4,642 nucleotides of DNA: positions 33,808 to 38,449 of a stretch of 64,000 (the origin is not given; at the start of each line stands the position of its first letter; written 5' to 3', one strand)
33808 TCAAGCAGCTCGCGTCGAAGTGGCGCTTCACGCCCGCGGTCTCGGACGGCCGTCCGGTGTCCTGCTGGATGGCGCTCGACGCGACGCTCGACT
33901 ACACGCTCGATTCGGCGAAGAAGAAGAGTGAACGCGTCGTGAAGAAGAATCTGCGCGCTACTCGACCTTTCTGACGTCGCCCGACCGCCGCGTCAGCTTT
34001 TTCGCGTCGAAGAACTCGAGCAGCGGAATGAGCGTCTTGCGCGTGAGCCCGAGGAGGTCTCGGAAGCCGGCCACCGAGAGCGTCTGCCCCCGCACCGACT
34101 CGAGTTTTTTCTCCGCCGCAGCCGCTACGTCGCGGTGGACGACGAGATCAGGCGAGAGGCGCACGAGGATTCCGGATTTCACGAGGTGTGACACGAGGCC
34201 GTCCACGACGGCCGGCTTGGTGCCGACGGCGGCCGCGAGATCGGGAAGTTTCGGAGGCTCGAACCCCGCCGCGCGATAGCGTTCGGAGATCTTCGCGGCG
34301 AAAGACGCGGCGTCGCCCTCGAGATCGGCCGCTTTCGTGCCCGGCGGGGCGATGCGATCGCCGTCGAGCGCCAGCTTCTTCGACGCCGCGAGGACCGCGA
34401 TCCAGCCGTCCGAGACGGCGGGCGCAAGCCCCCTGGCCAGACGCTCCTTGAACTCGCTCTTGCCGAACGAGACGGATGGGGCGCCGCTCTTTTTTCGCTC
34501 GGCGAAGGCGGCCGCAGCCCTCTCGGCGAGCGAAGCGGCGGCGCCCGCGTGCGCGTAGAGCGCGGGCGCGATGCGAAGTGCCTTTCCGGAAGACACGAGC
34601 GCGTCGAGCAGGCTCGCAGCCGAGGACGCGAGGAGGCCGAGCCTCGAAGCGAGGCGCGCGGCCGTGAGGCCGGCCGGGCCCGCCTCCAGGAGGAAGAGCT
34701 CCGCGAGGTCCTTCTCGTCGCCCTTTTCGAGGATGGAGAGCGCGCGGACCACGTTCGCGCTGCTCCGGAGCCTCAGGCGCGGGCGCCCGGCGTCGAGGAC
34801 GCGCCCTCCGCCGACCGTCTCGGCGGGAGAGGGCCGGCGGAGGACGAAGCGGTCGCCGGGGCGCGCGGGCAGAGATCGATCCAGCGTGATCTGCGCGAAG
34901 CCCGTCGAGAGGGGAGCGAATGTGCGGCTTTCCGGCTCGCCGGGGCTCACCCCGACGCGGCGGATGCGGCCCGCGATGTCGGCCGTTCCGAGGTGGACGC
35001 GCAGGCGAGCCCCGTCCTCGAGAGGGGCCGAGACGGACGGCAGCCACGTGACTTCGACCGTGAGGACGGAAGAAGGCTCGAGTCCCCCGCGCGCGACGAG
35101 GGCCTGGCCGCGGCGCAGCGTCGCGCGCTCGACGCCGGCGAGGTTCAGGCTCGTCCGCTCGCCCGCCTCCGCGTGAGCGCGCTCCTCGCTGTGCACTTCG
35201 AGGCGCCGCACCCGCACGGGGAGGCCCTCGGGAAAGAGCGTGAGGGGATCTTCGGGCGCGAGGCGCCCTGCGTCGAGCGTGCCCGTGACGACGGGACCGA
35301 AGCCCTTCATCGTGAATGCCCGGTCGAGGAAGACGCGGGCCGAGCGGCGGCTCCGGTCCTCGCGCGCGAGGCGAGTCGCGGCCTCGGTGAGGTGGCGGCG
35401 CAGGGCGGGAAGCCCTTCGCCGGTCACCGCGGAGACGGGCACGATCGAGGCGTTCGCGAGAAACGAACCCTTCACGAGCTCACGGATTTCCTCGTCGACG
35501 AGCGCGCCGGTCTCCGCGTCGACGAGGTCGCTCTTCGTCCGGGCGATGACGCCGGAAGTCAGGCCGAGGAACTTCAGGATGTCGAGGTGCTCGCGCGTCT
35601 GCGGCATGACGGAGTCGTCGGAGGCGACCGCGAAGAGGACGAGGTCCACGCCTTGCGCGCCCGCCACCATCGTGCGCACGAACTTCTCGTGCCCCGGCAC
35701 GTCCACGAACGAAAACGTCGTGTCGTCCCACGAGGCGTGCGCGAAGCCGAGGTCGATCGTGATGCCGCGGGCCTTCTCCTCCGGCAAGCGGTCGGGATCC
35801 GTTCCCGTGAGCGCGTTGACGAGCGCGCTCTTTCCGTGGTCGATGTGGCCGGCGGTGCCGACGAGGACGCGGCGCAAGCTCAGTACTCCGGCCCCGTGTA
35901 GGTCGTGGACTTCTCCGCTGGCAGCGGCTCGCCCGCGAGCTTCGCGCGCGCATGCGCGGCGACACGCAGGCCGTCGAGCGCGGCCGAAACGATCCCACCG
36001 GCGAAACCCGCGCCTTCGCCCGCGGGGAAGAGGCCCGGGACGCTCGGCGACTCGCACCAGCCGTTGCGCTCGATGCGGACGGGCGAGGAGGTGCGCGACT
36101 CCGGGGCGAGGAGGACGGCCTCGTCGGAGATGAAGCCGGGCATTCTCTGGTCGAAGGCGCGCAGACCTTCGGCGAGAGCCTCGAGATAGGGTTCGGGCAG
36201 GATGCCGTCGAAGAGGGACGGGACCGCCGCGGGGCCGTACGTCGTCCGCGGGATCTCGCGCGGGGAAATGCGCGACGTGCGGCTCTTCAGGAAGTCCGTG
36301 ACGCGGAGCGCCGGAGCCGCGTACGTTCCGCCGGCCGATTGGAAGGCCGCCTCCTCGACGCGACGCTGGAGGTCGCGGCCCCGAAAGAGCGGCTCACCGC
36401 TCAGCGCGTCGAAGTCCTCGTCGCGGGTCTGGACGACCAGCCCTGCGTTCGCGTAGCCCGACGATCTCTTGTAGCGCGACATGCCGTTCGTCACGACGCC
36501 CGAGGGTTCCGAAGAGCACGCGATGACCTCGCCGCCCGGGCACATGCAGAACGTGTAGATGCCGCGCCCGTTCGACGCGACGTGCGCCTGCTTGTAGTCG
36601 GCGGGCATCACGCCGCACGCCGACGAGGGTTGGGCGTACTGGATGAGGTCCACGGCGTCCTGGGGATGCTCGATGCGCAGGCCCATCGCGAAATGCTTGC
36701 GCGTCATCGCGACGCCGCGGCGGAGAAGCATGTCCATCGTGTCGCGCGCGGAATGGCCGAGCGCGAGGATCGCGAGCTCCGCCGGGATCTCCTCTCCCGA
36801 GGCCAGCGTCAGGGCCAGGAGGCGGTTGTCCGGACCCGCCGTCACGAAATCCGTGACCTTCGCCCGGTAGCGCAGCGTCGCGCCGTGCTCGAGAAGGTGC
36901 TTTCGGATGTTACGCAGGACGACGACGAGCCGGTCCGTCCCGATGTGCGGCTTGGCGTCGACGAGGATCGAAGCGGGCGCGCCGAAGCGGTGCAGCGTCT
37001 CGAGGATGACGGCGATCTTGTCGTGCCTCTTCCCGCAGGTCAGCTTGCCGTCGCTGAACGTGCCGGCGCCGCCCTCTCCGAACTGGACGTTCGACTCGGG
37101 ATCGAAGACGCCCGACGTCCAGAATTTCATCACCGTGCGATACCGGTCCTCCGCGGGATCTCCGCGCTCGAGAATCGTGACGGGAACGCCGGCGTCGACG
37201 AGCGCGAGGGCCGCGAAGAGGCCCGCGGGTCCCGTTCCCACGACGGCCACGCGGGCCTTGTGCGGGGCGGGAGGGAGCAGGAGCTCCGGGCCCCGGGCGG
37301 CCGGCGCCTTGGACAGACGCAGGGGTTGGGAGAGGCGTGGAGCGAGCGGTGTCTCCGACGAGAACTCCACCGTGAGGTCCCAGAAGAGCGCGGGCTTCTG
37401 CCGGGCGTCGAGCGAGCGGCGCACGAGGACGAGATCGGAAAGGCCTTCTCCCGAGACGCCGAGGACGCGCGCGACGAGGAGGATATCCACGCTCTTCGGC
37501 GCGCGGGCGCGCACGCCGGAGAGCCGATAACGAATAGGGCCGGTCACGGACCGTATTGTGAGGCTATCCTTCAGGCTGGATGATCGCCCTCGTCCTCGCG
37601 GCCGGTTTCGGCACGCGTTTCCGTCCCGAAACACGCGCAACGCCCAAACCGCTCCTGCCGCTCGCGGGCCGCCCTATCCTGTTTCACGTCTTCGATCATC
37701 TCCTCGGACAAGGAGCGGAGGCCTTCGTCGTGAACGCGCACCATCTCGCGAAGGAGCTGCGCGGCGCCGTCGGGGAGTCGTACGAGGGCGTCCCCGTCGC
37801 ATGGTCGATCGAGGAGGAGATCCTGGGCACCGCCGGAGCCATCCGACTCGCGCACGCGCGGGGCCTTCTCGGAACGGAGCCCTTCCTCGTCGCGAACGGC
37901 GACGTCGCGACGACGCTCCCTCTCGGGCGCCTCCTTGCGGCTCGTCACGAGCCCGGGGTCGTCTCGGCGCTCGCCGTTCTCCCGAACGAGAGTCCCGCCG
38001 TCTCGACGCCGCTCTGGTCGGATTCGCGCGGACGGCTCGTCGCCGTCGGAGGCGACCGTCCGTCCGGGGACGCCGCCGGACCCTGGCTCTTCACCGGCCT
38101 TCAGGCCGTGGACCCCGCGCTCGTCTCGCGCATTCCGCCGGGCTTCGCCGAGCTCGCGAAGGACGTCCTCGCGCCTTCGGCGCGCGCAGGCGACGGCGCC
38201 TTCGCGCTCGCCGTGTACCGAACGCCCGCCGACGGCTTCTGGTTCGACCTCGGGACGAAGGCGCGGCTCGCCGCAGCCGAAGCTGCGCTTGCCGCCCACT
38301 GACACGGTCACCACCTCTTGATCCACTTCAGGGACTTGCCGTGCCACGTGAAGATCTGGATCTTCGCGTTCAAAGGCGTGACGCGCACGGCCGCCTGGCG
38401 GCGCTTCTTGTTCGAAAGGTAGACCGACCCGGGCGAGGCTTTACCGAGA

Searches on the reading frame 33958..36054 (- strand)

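Call 54: search_protein_families(library=pfam, proteins=[window:33958-36054:-], max_evalue=0.00001)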
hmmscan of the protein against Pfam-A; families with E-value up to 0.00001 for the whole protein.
window:33958-36054:- (698 aa): 4 families
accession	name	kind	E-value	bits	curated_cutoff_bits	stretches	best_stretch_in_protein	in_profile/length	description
PF00009.33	GTP_EFTU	-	1e-31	110.5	26.5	1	63-224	4-184/188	Elongation factor Tu GTP binding domain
PF09107.17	SelB-wing_3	-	7e-16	57.9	23.2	1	657-696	7-46/47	Elongation factor SelB, winged helix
PF25461.1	Beta-barrel_SelB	-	2.4e-12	47.4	27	1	336-425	5-79/80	Selenocysteine-specific elongation factor, beta-barrel domain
PF01926.29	MMR_HSR1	-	2.5e-09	37.7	21.9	1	65-160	2-100/113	50S ribosome-binding GTPase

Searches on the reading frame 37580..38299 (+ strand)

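Call 54: search_protein_families(library=pfam, proteins=[window:37580-38299:+], max_evalue=0.00001)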
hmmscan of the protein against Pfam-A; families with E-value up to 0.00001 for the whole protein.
window:37580-38299:+ (240 aa): 2 families
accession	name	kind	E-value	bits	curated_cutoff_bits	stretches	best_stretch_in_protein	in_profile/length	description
PF00483.29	NTP_transferase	-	3.2e-15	56.8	21.2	1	3-123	2-125/245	Nucleotidyl transferase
PF12804.13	NTP_transf_3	-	1e-13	52.2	27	1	3-126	1-115/160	MobA-like NTP transferase domain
